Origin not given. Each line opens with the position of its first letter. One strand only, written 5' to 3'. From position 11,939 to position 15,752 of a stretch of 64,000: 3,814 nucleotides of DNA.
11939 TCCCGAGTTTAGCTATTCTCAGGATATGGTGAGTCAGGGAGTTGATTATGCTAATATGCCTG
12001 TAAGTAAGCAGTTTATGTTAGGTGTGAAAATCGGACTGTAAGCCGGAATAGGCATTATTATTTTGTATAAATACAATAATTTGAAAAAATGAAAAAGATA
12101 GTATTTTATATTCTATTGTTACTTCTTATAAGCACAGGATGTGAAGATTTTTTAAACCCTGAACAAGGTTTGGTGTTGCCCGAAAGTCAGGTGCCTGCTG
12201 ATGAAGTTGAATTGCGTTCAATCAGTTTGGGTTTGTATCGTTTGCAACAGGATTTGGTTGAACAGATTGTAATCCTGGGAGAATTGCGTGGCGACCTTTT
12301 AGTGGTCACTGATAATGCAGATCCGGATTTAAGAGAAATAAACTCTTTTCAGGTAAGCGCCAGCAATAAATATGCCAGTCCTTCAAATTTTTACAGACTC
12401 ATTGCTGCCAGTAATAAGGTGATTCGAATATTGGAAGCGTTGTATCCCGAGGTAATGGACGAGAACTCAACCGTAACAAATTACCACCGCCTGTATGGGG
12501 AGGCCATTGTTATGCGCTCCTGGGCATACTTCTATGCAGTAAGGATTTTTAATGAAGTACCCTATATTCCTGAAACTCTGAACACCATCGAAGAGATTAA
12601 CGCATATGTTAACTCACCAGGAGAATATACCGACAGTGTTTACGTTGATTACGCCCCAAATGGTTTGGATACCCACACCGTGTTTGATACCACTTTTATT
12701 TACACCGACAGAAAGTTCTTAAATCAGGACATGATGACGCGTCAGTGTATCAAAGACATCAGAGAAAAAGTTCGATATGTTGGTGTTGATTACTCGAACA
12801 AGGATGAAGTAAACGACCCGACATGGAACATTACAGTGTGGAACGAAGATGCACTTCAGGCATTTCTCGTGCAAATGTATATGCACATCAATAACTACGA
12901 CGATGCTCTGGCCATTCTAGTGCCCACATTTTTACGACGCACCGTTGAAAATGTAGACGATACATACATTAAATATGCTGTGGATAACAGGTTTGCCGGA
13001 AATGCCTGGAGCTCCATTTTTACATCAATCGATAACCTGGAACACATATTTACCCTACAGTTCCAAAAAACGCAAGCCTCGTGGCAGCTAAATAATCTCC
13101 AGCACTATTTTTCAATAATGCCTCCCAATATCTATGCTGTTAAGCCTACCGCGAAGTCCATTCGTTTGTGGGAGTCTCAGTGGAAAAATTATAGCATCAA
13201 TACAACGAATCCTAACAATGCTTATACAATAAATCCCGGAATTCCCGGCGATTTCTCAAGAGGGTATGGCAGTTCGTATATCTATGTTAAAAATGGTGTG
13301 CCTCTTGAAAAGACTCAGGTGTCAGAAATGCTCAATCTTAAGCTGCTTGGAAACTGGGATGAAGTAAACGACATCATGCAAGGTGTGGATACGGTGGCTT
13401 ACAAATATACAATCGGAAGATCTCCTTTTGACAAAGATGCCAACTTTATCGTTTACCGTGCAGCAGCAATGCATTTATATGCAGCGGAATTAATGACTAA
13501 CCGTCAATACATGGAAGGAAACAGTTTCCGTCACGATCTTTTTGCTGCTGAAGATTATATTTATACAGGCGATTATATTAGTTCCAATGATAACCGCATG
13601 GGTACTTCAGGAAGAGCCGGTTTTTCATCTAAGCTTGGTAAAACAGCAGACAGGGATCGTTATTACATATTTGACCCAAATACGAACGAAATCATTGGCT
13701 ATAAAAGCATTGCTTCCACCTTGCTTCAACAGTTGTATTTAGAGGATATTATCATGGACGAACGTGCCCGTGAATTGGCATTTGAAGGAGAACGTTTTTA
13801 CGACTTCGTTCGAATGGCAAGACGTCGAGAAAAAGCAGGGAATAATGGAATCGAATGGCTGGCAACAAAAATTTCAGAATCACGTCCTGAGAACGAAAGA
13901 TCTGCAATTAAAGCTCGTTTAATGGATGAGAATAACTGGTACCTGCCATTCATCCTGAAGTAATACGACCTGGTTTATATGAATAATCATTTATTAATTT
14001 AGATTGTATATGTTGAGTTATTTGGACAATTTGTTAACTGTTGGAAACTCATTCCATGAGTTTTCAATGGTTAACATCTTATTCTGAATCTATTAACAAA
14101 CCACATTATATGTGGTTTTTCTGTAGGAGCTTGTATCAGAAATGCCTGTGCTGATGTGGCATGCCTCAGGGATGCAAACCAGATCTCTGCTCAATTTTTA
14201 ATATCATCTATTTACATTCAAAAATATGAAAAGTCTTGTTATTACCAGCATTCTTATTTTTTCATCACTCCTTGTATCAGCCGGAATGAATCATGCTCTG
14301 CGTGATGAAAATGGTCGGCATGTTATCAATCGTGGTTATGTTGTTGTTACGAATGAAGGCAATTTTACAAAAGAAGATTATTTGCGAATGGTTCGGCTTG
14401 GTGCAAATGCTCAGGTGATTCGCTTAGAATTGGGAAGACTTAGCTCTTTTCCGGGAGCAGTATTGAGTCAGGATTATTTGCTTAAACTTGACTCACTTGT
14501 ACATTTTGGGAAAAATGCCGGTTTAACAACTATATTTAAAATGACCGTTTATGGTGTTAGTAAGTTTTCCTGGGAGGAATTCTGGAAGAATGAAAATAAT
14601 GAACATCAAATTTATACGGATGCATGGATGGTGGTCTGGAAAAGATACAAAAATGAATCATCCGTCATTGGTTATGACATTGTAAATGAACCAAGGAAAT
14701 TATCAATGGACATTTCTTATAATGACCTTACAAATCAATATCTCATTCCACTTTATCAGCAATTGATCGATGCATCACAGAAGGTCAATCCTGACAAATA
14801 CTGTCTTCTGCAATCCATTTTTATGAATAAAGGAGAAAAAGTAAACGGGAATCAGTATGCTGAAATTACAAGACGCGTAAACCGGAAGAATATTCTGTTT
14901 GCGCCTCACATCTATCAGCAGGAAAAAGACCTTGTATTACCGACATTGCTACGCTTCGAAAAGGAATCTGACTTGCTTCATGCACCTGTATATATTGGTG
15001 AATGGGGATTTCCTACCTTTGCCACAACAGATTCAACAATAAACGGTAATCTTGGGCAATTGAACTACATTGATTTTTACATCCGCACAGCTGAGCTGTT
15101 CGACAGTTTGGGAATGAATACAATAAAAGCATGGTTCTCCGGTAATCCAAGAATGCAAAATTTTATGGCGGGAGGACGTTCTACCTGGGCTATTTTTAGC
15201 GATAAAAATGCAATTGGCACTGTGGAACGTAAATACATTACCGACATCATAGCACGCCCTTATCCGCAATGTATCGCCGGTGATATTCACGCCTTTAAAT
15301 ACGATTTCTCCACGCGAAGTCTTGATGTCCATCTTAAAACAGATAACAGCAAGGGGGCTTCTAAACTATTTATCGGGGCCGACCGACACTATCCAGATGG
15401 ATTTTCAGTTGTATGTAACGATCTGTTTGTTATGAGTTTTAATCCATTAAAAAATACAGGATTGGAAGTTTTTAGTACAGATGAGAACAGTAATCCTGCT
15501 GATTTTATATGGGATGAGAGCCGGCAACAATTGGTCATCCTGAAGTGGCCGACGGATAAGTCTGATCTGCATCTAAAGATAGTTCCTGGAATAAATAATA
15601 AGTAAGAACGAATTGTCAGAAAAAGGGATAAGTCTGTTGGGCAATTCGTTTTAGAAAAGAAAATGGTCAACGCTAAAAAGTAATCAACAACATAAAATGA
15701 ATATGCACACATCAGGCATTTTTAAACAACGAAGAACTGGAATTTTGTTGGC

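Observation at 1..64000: Giant lyase-less, sulfatase- and rhamnosidase-rich PUL: candidate system for a sulfated rhamnose-rich acidic glycan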

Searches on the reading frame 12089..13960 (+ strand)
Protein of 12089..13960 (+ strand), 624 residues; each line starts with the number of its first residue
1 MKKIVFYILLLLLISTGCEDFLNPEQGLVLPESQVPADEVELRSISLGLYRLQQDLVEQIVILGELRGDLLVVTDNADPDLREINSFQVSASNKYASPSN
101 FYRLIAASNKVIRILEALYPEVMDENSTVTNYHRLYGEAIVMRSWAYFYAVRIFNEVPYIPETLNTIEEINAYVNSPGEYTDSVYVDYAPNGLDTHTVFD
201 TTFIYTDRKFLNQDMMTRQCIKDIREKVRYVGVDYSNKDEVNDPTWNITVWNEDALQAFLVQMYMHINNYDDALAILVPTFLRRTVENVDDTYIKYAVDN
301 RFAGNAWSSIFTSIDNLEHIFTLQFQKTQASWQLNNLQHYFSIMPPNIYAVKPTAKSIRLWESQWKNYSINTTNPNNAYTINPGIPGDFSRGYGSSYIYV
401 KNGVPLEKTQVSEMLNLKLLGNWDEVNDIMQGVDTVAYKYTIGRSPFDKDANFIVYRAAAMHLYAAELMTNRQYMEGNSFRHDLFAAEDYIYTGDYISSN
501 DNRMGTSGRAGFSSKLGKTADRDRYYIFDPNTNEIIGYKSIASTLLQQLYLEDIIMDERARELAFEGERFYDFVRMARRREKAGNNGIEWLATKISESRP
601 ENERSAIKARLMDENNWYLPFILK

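Call 3: search_protein_families(library=pfam, proteins=[window:12089-13960:+])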
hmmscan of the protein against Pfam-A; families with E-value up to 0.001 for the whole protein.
window:12089-13960:+ (624 aa): 2 families
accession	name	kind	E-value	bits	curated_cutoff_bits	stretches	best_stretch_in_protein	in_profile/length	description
PF14322.12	SusD-like_3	-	3.8e-07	31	27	1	95-166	75-139/191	Starch-binding associating with outer membrane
PF07980.17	SusD_RagB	-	7.8e-07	29.5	23.1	1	550-620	208-279/297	SusD family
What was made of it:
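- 12089..13963 (+): SusD-like protein 2 (divergent). PF14322 and PF07980, E about 1e-7 (call 3).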

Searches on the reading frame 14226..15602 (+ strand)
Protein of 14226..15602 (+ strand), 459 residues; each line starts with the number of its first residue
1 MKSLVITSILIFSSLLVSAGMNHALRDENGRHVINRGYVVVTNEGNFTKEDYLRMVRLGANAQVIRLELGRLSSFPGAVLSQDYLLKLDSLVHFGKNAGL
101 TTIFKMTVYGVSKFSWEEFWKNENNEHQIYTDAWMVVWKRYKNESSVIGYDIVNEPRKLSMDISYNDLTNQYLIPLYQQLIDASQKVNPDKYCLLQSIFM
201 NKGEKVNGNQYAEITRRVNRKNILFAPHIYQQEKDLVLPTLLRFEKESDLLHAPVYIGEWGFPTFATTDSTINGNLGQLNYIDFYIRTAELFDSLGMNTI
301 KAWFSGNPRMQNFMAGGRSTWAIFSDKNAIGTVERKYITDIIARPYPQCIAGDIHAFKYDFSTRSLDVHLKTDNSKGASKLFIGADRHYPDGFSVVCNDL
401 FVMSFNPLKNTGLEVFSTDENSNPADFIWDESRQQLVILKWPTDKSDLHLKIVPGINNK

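Call 3: search_protein_families(library=pfam, proteins=[window:14226-15602:+])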
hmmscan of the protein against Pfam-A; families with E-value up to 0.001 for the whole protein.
window:14226-15602:+ (459 aa): 2 families
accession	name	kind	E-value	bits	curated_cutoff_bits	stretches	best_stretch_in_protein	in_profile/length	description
PF00150.24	Cellulase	-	1.2e-11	45.1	23.5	1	59-263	32-239/272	Cellulase (glycosyl hydrolase family 5)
PF18564.7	Glyco_hydro_5_C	-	3.8e-08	34.1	22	1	344-404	1-60/87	Glycoside hydrolase family 5 C-terminal domain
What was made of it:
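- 14226..15605 (+): GH5-like glycosidase, specificity unknown. PF00150 and PF18564 (call 3).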

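Call 11: search_protein_families(library=ncbifam, proteins=[window:14226-15602:+], max_evalue=0.01)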
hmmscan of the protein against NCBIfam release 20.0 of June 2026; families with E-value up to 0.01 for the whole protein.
window:14226-15602:+ (459 aa): 1 family
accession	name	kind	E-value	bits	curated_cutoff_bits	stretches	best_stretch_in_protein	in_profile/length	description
NF051847.1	EndGlycCerase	equivalog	1.6e-07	30.4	700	1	338-397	368-426/455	endoglycoceramidase I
